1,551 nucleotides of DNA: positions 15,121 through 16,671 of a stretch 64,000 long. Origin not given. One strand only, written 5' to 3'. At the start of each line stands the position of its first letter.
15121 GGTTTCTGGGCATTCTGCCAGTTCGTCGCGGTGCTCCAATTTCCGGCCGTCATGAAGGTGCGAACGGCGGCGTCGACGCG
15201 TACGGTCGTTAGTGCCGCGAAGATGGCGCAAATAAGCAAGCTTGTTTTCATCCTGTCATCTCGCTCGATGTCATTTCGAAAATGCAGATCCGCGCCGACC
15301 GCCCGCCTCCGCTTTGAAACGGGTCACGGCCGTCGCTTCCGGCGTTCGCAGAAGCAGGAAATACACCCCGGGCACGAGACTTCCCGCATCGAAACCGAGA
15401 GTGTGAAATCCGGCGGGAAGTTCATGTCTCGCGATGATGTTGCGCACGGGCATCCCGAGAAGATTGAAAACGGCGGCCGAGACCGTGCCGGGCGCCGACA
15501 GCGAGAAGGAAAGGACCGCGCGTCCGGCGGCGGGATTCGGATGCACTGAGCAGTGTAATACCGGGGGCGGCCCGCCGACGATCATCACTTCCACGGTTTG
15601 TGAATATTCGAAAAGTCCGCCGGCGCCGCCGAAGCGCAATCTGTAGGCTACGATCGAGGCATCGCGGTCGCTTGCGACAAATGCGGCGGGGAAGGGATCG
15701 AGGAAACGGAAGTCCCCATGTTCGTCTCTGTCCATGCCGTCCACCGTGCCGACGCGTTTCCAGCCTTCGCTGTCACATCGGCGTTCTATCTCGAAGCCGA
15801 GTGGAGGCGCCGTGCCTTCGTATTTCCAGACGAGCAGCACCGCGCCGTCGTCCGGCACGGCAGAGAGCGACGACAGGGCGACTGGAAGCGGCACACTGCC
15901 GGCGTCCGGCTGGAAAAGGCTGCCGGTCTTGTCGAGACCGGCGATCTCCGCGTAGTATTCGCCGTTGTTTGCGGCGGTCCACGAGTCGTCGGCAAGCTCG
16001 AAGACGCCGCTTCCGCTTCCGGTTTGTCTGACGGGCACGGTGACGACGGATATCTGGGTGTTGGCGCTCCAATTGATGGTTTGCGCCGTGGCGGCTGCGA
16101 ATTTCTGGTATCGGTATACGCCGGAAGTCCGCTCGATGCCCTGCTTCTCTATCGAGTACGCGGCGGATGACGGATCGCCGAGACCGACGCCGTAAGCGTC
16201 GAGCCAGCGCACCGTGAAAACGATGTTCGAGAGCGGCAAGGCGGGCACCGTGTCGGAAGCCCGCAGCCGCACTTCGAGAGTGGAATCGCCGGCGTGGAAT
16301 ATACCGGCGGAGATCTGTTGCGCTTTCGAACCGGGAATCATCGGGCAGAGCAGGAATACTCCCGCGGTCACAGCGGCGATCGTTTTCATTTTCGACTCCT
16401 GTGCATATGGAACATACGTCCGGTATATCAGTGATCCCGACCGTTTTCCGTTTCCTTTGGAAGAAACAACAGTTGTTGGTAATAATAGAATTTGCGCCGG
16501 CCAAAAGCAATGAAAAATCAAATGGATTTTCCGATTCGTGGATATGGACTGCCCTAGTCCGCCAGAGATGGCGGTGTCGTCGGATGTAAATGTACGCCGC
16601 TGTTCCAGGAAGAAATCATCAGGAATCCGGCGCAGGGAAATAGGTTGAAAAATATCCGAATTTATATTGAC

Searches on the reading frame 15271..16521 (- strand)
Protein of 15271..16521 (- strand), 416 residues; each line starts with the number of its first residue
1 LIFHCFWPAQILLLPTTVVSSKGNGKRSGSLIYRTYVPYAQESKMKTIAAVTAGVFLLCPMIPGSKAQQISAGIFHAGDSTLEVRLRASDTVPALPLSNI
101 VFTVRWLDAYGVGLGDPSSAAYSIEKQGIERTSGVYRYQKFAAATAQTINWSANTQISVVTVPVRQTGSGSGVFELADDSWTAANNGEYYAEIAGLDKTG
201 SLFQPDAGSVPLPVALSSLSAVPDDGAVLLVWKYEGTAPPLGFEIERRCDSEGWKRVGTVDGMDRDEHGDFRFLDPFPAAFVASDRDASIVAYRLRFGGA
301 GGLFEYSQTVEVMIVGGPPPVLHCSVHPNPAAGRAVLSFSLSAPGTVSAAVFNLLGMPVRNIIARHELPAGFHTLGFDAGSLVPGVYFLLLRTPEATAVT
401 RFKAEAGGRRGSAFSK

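Call 14: search_protein_families(library=pfam, proteins=[window:15271-16521:-], max_evalue=0.001)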
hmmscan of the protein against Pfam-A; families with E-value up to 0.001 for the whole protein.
window:15271-16521:- (416 aa): 0 families

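Call 81: search_protein_families(library=ncbifam, proteins=[window:15271-16521:-], max_evalue=0.01)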
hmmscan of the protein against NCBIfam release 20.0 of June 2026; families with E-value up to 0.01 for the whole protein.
window:15271-16521:- (416 aa): 1 family
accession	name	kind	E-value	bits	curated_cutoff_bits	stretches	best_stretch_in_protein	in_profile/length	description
TIGR04183.1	Por_Secre_tail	domain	3.6e-05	23.6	23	1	326-402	1-69/72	T9SS type A sorting domain-containing protein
